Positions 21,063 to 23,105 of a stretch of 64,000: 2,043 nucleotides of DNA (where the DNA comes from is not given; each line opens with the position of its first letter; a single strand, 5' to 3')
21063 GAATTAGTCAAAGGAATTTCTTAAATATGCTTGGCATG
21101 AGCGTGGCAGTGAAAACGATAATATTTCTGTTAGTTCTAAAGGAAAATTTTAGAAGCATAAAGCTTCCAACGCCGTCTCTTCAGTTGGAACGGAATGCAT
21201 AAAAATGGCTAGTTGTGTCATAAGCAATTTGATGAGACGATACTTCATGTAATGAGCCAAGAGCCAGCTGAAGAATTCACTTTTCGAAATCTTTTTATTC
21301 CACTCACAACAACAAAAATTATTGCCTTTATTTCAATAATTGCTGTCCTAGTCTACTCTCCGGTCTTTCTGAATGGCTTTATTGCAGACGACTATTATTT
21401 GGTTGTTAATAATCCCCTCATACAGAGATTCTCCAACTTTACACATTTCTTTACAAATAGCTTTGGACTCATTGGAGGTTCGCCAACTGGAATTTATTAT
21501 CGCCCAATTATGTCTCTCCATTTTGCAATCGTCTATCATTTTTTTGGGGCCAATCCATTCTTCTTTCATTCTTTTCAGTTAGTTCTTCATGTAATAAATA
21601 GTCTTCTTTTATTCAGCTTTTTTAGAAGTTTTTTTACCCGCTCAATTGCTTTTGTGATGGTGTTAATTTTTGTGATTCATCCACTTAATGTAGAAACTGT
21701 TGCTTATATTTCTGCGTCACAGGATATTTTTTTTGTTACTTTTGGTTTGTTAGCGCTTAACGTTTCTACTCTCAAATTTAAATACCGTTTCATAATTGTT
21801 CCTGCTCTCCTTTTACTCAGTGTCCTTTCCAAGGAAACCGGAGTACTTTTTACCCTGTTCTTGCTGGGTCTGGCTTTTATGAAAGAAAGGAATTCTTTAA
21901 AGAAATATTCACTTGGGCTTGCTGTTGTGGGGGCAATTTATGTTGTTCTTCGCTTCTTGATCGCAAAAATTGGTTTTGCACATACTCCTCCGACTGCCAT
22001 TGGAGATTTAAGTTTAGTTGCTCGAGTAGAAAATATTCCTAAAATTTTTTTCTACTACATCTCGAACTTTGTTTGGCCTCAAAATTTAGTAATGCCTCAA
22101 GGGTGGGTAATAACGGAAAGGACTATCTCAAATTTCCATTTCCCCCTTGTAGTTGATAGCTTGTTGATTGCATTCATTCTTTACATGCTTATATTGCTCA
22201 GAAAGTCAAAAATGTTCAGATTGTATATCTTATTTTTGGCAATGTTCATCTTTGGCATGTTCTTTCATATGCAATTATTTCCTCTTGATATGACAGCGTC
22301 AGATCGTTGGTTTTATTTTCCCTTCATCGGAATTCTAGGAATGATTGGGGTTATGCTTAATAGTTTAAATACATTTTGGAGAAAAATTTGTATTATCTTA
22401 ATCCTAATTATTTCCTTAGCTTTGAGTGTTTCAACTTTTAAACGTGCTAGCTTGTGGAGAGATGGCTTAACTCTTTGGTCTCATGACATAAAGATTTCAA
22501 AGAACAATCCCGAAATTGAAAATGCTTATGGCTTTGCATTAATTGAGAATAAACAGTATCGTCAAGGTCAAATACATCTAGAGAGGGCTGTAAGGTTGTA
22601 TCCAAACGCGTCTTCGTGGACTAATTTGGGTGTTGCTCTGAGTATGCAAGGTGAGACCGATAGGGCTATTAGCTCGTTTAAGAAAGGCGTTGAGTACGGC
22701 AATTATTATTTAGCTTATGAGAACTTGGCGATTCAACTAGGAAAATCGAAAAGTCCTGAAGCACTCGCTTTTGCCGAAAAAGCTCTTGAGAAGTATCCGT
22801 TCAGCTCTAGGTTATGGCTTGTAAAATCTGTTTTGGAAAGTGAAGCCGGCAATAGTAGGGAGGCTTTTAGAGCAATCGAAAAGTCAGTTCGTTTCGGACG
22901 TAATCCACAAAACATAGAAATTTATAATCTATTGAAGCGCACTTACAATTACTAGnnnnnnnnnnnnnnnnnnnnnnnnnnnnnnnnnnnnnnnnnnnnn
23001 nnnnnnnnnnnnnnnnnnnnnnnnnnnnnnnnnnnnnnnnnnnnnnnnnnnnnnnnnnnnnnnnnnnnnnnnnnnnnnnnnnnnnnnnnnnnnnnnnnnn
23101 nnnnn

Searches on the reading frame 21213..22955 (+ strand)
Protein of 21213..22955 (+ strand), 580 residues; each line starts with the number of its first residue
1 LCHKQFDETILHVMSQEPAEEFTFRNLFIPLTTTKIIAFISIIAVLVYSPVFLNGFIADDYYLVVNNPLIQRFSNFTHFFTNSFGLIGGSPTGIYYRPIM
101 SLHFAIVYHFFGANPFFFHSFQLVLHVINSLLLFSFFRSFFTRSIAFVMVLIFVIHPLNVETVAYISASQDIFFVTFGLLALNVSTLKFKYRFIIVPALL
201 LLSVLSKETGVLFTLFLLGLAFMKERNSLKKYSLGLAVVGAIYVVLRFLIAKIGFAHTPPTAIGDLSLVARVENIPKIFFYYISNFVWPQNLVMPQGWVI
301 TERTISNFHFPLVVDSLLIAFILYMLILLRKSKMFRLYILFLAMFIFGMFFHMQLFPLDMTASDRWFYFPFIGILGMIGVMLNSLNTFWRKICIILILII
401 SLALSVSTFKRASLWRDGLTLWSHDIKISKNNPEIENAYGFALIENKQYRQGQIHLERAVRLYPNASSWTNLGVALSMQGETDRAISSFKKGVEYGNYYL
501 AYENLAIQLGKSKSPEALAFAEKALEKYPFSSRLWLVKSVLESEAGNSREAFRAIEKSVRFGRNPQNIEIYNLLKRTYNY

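Call 9: search_protein_families(library=pfam, proteins=[window:21213-22955:+], max_evalue=0.001)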
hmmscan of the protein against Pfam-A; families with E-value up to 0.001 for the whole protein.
window:21213-22955:+ (580 aa): 9 families
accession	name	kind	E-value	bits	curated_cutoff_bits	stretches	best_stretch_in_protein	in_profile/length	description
PF13431.12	TPR_17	-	1.7e-10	40.7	24.4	0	465-486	12-33/34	Tetratricopeptide repeat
PF07719.23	TPR_2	-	3.3e-09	36.6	27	0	467-494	2-29/34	Tetratricopeptide repeat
PF13428.12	TPR_14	-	8e-08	32.7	23.5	0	437-472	5-41/44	Tetratricopeptide repeat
PF00515.34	TPR_1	-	4.8e-07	29.8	27.8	0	466-494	1-29/34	Tetratricopeptide repeat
PF13432.12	TPR_16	-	3.3e-06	27.8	32.7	0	443-491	7-56/65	Tetratricopeptide repeat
PF13424.12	TPR_12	-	8.6e-06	26.3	30.1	0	435-493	5-72/77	Tetratricopeptide repeat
PF13181.12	TPR_8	-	0.00011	22.5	25.7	0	466-494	1-29/34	Tetratricopeptide repeat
PF14559.12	TPR_19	-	0.00057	20.6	25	0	428-471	20-63/68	Tetratricopeptide repeat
PF13174.12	TPR_6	-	0.00079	20.4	26.3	0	440-465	7-32/33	Tetratricopeptide repeat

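Call 63: search_protein_families(library=pfam, proteins=[window:21213-22955:+], max_evalue=0.1)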
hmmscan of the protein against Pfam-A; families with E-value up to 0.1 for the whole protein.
window:21213-22955:+ (580 aa): 11 families
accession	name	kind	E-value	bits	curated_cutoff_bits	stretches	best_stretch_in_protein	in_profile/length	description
PF13431.12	TPR_17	-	1.7e-10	40.7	24.4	1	465-486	12-33/34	Tetratricopeptide repeat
PF07719.23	TPR_2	-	3.3e-09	36.6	27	1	467-494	2-29/34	Tetratricopeptide repeat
PF13428.12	TPR_14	-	8e-08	32.7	23.5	0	437-472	5-41/44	Tetratricopeptide repeat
PF00515.34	TPR_1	-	4.8e-07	29.8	27.8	1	466-494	1-29/34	Tetratricopeptide repeat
PF13432.12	TPR_16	-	3.3e-06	27.8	32.7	1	443-491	7-56/65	Tetratricopeptide repeat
PF13424.12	TPR_12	-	8.6e-06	26.3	30.1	1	435-493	5-72/77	Tetratricopeptide repeat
PF13181.12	TPR_8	-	0.00011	22.5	25.7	0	466-494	1-29/34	Tetratricopeptide repeat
PF14559.12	TPR_19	-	0.00057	20.6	25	0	428-471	20-63/68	Tetratricopeptide repeat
PF13174.12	TPR_6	-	0.00079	20.4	26.3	0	440-465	7-32/33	Tetratricopeptide repeat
PF13374.12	TPR_10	-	0.064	13.7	27.5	0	468-491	4-27/42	Tetratricopeptide repeat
PF23914.1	TPR_CcmH_CycH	-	0.078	13.3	42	0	465-525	49-110/158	Cytochrome c-type biogenesis protein H TPR domain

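Call 74: search_protein_families(library=ncbifam, proteins=[window:21213-22955:+], max_evalue=0.001)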
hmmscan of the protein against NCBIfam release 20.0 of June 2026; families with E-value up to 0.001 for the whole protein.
window:21213-22955:+ (580 aa): 3 families
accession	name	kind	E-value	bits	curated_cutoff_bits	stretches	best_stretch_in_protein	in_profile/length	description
NF040959.1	MamA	equivalog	2.3e-10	40.2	200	1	415-509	87-183/204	magnetosome protein MamA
TIGR02521.1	type_IV_pilW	equivalog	1.4e-09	37.8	154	1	426-547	92-218/234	type IV pilus biogenesis/stability protein PilW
TIGR02917.1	PEP_TPR_lipo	equivalog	6.8e-09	34.2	312.2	2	470-571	774-874/899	XrtA/PEP-CTERM system TPR-repeat protein PrsT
